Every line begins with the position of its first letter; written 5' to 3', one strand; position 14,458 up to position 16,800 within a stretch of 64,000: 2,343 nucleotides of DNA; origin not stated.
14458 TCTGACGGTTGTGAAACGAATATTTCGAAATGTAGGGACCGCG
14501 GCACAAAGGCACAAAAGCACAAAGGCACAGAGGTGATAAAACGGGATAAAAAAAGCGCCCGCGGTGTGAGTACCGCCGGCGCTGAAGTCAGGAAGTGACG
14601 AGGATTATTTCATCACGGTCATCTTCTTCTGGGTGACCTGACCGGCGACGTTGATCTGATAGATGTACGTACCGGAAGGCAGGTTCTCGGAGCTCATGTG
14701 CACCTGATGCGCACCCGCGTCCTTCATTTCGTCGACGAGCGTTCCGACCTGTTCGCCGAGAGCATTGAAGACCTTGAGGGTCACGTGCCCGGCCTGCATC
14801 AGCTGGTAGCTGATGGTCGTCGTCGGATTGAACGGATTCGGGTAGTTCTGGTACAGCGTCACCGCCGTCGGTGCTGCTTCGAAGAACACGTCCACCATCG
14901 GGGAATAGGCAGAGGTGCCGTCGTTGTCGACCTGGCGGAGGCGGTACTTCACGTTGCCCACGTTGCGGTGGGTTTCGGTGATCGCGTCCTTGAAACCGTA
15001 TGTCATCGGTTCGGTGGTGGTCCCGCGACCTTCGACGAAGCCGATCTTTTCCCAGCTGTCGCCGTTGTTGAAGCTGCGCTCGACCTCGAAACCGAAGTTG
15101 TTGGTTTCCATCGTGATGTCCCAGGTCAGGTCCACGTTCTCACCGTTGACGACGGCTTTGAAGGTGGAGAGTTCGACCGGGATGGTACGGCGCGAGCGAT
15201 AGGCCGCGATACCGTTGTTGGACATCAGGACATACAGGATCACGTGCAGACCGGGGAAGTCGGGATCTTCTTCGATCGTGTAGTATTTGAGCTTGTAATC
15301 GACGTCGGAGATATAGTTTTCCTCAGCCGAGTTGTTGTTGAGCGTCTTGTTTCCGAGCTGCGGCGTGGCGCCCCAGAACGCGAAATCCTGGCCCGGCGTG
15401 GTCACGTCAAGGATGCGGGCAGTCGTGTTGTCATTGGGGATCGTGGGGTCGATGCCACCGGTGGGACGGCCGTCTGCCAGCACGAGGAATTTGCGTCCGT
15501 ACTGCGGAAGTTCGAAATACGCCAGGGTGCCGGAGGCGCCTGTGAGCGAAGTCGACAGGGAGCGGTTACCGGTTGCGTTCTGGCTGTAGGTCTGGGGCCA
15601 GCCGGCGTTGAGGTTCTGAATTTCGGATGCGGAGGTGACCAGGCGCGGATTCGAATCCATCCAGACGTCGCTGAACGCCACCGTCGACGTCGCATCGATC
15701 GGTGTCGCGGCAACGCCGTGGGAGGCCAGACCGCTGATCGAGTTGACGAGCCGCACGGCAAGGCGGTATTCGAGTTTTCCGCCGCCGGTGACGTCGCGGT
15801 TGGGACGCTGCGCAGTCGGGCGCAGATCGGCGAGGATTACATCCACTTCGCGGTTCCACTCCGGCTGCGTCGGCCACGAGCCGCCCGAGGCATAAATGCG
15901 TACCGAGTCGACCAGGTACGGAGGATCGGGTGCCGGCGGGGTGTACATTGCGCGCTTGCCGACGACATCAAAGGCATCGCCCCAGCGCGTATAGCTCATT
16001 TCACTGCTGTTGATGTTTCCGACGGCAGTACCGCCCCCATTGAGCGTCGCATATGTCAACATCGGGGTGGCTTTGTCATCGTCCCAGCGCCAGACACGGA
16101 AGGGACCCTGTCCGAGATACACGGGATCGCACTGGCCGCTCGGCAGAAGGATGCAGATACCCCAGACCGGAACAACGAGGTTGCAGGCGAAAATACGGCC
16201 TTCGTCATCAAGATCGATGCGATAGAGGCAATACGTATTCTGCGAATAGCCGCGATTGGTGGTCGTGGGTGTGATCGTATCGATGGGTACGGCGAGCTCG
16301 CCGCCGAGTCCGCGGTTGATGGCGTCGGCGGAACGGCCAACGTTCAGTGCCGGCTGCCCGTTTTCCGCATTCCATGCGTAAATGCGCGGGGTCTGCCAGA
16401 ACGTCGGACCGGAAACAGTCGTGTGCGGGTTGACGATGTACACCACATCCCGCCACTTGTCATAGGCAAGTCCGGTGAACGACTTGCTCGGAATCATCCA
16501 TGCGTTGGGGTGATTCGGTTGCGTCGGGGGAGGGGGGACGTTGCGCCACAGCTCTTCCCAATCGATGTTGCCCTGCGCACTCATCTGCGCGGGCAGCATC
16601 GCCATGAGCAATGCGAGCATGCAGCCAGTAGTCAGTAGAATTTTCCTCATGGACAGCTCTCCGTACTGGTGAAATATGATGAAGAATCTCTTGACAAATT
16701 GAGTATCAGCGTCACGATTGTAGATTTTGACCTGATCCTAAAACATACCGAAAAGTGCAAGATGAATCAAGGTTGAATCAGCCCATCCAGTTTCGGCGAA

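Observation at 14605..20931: Divergently transcribed pair of exactly 681-aa paralogous T9SS-cargo proteins, convergent with a CTD-tagged M1 aminopeptidase.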

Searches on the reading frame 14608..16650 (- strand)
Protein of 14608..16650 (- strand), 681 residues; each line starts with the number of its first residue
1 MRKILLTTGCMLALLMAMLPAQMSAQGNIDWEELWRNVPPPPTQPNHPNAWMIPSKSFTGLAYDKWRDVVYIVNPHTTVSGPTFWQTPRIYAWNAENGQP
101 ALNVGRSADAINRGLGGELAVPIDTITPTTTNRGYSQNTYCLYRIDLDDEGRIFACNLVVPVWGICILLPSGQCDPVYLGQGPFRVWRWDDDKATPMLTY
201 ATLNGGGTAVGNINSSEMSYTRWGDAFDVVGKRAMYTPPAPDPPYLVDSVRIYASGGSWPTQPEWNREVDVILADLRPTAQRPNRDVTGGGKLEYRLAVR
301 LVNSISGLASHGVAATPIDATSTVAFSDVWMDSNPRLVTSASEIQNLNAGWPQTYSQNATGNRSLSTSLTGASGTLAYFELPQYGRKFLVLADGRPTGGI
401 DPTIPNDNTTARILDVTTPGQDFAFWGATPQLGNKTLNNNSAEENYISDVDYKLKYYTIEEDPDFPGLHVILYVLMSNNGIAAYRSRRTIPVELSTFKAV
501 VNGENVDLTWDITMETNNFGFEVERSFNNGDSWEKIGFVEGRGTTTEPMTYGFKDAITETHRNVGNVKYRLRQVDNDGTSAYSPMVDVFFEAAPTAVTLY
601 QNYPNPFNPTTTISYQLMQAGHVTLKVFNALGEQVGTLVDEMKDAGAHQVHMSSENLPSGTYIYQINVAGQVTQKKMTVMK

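Call 4: search_protein_families(library=pfam, proteins=[window:14608-16650:-], max_evalue=1)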
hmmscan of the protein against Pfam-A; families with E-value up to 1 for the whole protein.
window:14608-16650:- (681 aa): 4 families
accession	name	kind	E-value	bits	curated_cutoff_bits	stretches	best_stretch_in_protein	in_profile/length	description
PF18962.6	Por_Secre_tail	-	1.5e-09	38.5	27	1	603-679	2-75/75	Secretion system C-terminal sorting domain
PF13585.12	CHU_C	-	0.0021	18.6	27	1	618-676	24-80/86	CHU_C Type IX secretion signal domain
PF13860.13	FlgD_ig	-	0.04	14.3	27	1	619-667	21-74/79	FlgD Ig-like domain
PF00801.26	PKD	-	0.047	14.1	23.5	0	496-532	18-41/80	PKD domain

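Call 5: search_protein_families(library=ncbifam, proteins=[window:14608-16650:-], max_evalue=1)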
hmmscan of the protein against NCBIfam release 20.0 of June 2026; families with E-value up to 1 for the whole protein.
window:14608-16650:- (681 aa): 4 families
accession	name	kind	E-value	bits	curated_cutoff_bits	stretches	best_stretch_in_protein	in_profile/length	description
TIGR04183.1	Por_Secre_tail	domain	6.1e-10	38.9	23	1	603-677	2-69/72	T9SS type A sorting domain-containing protein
NF052323.1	T9SSA_dep_M6i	equivalog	5e-08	31.4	600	1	602-673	960-1031/1043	T9SS-dependent M6-like inactivated metalloprotease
NF038113.1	T9SSA_dep_M36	equivalog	3.9e-07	28.6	885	1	598-678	791-867/869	T9SS-dependent M36 family metallopeptidase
NF033707.1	T9SS_sortase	equivalog_domain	4.6e-05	21.2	420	1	596-678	995-1087/1095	type IX secretion system sortase PorU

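Call 6: find_homologous_proteins(query=window:14608-16650:-, max_evalue=0.001)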
Query window:14608-16650:- (681 aa): 134 proteins with E <= 0.001 among 8000 candidates; the best 120 are listed.
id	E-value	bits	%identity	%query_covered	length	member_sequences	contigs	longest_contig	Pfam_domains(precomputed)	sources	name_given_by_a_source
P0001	0.0e+0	1593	100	100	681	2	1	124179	PF18962.8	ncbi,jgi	-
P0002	0.0e+0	1349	83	100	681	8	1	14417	PF18962.8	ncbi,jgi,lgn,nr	ncbi:MAG: T9SS type A sorting domain-containing protein [Bacteroidota bacterium]|jgi:hypothetical pr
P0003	0.0e+0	1337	84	100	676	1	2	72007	PF18962.8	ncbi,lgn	ncbi:MAG: T9SS type A sorting domain-containing protein [Bacteroidota bacterium]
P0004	0.0e+0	1294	81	100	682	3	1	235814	PF18962.8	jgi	jgi:hypothetical protein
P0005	0.0e+0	1251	77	100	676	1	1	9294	PF18962.8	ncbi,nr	ncbi:MAG: T9SS type A sorting domain-containing protein [Bacteroidetes bacterium]|nr:T9SS type A sor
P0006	0.0e+0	1212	76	100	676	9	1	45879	PF18962.8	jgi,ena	-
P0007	0.0e+0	1195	75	100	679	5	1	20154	PF18962.8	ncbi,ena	-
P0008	0.0e+0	1193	75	100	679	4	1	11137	PF18962.8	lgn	-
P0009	0.0e+0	1180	73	100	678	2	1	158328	PF18962.8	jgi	jgi:hypothetical protein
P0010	0.0e+0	1176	74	100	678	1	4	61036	PF18962.8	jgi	jgi:hypothetical protein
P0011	0.0e+0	1172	74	100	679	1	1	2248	PF18962.8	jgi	jgi:hypothetical protein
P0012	0.0e+0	1166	73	97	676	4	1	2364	PF18962.8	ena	-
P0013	0.0e+0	1153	73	97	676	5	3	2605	PF18962.8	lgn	-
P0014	0.0e+0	1143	72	100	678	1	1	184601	PF18962.8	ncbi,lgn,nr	ncbi:T9SS type A sorting domain-containing protein [bacterium]|nr:T9SS type A sorting domain-contain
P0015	0.0e+0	1128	70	100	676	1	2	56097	PF18962.8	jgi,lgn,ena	-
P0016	0.0e+0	1094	70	100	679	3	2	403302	PF18962.8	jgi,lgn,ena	-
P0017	1.4e-288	977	63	100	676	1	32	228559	PF18962.8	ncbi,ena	-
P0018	2.3e-287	973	62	100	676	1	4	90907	PF18962.8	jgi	jgi:hypothetical protein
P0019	2.8e-276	937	62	99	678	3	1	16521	PF18962.8,PF13860.13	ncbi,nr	ncbi:MAG: T9SS type A sorting domain-containing protein [Bacteroidota bacterium]|nr:T9SS type A sort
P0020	2.6e-271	920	59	99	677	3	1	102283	PF18962.8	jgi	jgi:hypothetical protein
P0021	1.7e-263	894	59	100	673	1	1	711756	PF18962.8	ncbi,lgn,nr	ncbi:T9SS type A sorting domain-containing protein [bacterium]|nr:T9SS type A sorting domain-contain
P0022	1.6e-254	865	56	99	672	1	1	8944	PF18962.8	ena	-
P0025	1.9e-208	712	50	100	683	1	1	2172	PF18962.8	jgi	-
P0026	2.8e-205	702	51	100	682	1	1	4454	PF18962.8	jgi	jgi:hypothetical protein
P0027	5.5e-205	701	51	98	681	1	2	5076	PF18962.8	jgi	jgi:hypothetical protein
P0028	6.2e-200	684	51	100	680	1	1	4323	PF18962.8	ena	-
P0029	1.2e-198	680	50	100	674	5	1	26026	PF18962.8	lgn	-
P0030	9.0e-197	674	48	100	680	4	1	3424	PF18962.8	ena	-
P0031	3.2e-196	672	50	100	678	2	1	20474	PF18962.8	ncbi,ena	-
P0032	1.8e-194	666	49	100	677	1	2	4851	PF18962.8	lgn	-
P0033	8.4e-189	647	49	100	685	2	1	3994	PF18962.8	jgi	jgi:hypothetical protein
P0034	9.1e-189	647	48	98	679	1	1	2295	PF18962.8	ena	-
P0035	3.8e-188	645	48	100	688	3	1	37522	PF18962.8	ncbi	-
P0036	1.0e-186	641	49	100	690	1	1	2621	PF18962.8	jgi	-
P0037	9.8e-186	637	47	99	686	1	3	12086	PF18962.8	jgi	jgi:hypothetical protein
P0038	4.3e-183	629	46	100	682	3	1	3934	PF18962.8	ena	-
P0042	2.9e-170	586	46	100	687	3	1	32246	PF18962.8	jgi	jgi:hypothetical protein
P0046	8.6e-159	548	46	96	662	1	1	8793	PF18962.8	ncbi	-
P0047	1.0e-158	548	44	97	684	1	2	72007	PF18962.8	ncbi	ncbi:MAG: hypothetical protein WBQ23_07280 [Bacteroidota bacterium]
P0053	2.6e-155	537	45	96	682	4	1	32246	PF18962.8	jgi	jgi:hypothetical protein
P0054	2.8e-155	537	44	98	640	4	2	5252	PF18962.8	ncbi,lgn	-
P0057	1.7e-154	534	43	100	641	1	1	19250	PF18962.8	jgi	jgi:type IX secretion system substrate protein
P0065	2.4e-149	517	43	98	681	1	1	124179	PF18962.8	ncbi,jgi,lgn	-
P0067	5.8e-149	516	42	100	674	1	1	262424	PF13860.13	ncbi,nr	ncbi:MAG: hypothetical protein IPP94_10190 [Ignavibacteria bacterium]|nr:hypothetical protein [Ignav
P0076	1.3e-138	481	42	100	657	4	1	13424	-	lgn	-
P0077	1.6e-137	478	42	93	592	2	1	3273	PF18962.8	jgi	-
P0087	1.2e-133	465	52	68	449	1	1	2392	PF18962.8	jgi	-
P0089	6.9e-127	443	41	99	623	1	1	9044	PF18962.8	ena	-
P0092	3.2e-124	434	39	98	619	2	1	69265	-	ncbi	-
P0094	2.3e-115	405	37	100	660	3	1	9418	PF18962.8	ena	-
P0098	2.0e-108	382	40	79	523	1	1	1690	PF18962.8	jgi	jgi:hypothetical protein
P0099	3.3e-106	374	41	74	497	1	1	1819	PF18962.8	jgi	jgi:hypothetical protein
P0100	2.0e-105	372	39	80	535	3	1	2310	PF18962.8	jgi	jgi:hypothetical protein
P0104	4.9e-39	152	45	28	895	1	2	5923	PF00246.30,PF20773.6,PF18962.8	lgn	-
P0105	8.5e-39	152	43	28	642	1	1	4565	PF18962.8,PF07581.18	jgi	jgi:hypothetical protein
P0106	2.1e-38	150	45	28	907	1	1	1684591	PF18962.8,PF02012.27,PF00041.28,PF15902.13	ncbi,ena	-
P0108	4.1e-36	143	42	28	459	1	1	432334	PF18962.8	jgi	-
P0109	5.0e-33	133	38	28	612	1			PF18962.8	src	-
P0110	4.1e-32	129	42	28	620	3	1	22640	PF13229.13,PF18962.8,PF05048.20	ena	-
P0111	3.9e-30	123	38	28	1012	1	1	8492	PF18962.8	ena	-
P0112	7.3e-28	115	36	28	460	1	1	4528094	PF18962.8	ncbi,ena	-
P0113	1.4e-18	85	32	28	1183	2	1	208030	PF18962.8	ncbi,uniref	ncbi:hypothetical protein GCM10022409_43010 [Hymenobacter glaciei]|uniref:Secretion system C-termina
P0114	7.0e-14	69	33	27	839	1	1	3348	PF16990.12,PF18962.8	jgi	jgi:hypothetical protein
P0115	2.3e-13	68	40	13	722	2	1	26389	PF18962.8,PF25852.1,PF02012.27,PF15902.13,PF13088.13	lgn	-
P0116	4.4e-13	67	45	13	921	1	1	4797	PF00251.27,PF18962.8,PF04041.20,PF04616.21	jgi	jgi:predicted GH43/DUF377 family glycosyl hydrolase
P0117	1.0e-11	62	42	13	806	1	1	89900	PF18914.7,PF18962.8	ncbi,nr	ncbi:MAG: T9SS type A sorting domain-containing protein [Melioribacter sp.]|nr:T9SS type A sorting d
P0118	1.3e-11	62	43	12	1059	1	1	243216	PF18962.8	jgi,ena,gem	-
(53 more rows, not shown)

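Call 7: search_solved_structures(query=window:14608-16650:-, max_evalue=1)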
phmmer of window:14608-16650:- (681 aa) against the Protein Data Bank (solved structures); distinct sequences matched with E-value up to 1: 0.

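Call 8: search_protein_families(library=padloc, proteins=[window:14608-16650:-], max_evalue=1)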
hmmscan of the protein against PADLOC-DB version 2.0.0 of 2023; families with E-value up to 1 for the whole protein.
window:14608-16650:- (681 aa): 0 families

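Call 12: find_encoding_contigs(protein=P0003, flank=10000, max_places=3)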
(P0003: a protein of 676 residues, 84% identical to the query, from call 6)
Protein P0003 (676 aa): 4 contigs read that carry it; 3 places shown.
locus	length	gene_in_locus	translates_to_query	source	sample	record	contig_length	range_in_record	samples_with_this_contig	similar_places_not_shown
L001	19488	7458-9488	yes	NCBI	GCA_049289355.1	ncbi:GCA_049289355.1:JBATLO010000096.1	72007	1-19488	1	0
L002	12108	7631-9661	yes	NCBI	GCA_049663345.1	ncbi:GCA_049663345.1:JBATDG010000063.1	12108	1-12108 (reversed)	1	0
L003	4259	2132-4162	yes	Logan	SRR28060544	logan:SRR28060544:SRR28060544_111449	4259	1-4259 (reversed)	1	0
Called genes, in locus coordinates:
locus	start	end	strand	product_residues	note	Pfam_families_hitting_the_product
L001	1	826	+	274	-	?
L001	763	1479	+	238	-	PF01479:S4, PF00849:PseudoU_synth_2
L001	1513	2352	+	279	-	PF12679:ABC2_membrane_2, PF12730:ABC2_membrane_4, PF10920:DUF2705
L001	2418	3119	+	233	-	-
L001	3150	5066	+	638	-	PF17900:Peptidase_M1_N, PF01433:Peptidase_M1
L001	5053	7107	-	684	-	PF18962:Por_Secre_tail (faint)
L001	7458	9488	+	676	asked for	PF18962:Por_Secre_tail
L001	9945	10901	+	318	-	PF00389:2-Hacid_dh, PF02826:2-Hacid_dh_C, PF03446:NAD_binding_2 (weak), PF03807:F420_oxidored (weak)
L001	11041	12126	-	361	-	PF00266:Aminotran_5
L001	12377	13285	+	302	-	PF00389:2-Hacid_dh, PF02826:2-Hacid_dh_C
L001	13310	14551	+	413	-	PF06245:DUF1015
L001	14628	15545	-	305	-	PF07949:YbbR (faint)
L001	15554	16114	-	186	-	-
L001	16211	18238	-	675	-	PF01926:MMR_HSR1, PF02421:FeoB_N, PF07670:Gate, PF07664:FeoB_C, PF07670:Gate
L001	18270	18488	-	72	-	PF04023:FeoA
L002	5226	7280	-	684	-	PF18962:Por_Secre_tail (faint)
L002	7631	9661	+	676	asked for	PF18962:Por_Secre_tail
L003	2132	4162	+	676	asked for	PF18962:Por_Secre_tail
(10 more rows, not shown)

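Call 13: find_encoding_contigs(protein=P0021, flank=8000, max_places=1)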
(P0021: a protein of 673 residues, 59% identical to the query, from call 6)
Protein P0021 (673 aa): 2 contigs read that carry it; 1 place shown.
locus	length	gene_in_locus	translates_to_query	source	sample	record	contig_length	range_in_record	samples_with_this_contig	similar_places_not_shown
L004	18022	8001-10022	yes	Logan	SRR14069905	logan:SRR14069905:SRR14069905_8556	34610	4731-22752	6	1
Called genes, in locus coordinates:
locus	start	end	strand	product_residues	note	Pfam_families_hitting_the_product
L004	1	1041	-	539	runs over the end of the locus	PF18962:Por_Secre_tail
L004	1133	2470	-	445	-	PF06965:Na_H_antiport_1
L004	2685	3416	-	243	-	-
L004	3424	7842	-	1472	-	PF07610:DUF1573 (faint), PF15780:ASH (faint), PF22073:Cep192_D4 (faint), PF00092:VWA, PF13519:VWA_2 (weak), PF13768:VWA_3 (faint), PF22544:HYDIN_VesB_CFA65-like_Ig, PF18962:Por_Secre_tail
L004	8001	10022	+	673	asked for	PF18962:Por_Secre_tail (weak)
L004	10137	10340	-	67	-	PF06348:DUF1059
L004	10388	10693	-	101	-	-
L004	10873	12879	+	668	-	PF12371:TMEM131_like_N (faint), PF22067:Cep192_D3 (faint), PF22073:Cep192_D4 (faint), PF15780:ASH (weak), PF22544:HYDIN_VesB_CFA65-like_Ig (weak), PF18962:Por_Secre_tail (weak)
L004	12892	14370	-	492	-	PF15902:Sortilin-Vps10 (weak), PF18962:Por_Secre_tail (weak)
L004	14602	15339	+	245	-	-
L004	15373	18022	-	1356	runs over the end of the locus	PF11369:DUF3160, PF18962:Por_Secre_tail (faint)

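Call 14: find_encoding_contigs(protein=P0067, flank=8000, max_places=1)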
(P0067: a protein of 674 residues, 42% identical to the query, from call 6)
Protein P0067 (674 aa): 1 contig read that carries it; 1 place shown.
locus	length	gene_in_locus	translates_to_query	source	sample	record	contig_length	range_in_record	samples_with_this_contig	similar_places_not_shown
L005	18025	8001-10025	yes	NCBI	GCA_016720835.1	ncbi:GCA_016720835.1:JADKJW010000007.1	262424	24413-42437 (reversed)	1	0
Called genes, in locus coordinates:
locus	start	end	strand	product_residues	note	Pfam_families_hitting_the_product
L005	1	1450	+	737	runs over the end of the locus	PF13620:CarboxypepD_reg, PF13715:CarbopepD_reg_2, PF07715:Plug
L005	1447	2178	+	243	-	-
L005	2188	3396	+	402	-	-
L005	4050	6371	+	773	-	PF18962:Por_Secre_tail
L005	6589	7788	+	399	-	PF18962:Por_Secre_tail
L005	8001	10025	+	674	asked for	PF13860:FlgD_ig (faint)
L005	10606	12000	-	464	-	PF13414:TPR_11 (faint), PF13431:TPR_17 (faint), PF28495:TMEM260_2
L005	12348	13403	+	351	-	PF14522:Cytochrome_C7 (faint), PF14537:Cytochrom_c3_2 (faint)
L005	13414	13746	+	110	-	PF01292:Ni_hydr_CYTB (weak), PF14358:DUF4405 (weak)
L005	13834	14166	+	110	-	-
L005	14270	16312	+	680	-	PF22113:Mtrc-MtrF_II-IV_dom (faint), PF09699:Paired_CXXCH_1 (faint), PF14522:Cytochrome_C7 (faint), PF14537:Cytochrom_c3_2 (weak)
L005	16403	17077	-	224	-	PF09968:DUF2202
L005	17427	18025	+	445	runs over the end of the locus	PF00989:PAS, PF08448:PAS_4, PF13426:PAS_9, PF00158:Sigma54_activat, PF14532:Sigma54_activ_2, PF07728:AAA_5, PF25601:AAA_lid_14, PF02954:HTH_8, +3 more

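Call 15: find_encoding_contigs(protein=P0092, flank=8000, max_places=1)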
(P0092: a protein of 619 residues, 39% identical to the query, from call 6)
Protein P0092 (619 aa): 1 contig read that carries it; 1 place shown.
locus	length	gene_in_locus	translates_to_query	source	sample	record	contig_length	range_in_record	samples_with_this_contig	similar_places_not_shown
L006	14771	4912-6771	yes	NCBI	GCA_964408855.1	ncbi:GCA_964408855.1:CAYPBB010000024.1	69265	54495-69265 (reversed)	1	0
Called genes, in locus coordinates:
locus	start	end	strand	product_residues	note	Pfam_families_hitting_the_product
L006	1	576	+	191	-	?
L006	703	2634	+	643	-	PF18962:Por_Secre_tail (weak)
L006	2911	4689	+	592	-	PF18962:Por_Secre_tail (weak)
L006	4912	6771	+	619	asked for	-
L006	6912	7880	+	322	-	PF00389:2-Hacid_dh, PF02826:2-Hacid_dh_C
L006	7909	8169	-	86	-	PF04026:SpoVG (weak)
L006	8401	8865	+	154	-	-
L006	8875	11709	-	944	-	PF07953:Toxin_R_bind_N (faint), PF13385:Laminin_G_3, PF19190:BACON_2 (weak), PF13620:CarboxypepD_reg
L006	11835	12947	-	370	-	PF19190:BACON_2 (faint)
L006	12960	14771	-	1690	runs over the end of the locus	PF13860:FlgD_ig (weak)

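Call 23: find_encoding_contigs(protein=P0042, flank=8000, max_places=1)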
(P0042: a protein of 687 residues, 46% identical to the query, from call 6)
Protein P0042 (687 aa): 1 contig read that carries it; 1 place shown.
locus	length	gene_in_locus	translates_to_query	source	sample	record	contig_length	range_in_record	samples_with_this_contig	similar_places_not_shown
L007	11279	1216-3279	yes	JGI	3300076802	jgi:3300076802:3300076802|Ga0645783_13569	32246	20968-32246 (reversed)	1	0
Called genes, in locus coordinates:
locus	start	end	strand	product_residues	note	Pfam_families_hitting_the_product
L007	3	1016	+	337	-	?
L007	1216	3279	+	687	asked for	PF18962:Por_Secre_tail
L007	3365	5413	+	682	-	PF18962:Por_Secre_tail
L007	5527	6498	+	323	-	PF00389:2-Hacid_dh, PF02826:2-Hacid_dh_C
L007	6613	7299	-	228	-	PF13860:FlgD_ig (faint), PF18962:Por_Secre_tail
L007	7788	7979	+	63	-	-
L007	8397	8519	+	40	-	-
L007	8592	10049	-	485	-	PF13385:Laminin_G_3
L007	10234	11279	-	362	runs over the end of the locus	PF00266:Aminotran_5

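Call 24: find_encoding_contigs(protein=P0076, flank=8000, max_places=1)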
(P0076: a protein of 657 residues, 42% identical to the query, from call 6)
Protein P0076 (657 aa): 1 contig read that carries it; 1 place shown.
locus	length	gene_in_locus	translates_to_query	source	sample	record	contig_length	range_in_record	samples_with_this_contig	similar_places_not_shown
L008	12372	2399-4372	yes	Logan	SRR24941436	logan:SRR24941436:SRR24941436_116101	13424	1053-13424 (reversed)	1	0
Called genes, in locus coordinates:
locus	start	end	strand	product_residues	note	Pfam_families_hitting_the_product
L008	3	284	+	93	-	?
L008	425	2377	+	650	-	-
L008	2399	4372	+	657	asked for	-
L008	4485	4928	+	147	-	PF00355:Rieske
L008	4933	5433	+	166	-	PF00355:Rieske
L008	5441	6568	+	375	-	-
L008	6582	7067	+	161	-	-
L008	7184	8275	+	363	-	PF01757:Acyl_transf_3, PF07786:HGSNAT_cat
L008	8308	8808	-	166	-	PF00578:AhpC-TSA, PF08534:Redoxin, PF00255:GSHPx (weak), PF13098:Thioredoxin_2 (weak), PF00085:Thioredoxin, PF13905:Thioredoxin_8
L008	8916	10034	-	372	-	PF00389:2-Hacid_dh, PF02826:2-Hacid_dh_C, PF11890:DUF3410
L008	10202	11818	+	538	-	PF08811:DUF1800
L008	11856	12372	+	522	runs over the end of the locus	PF07394:DUF1501, PF18962:Por_Secre_tail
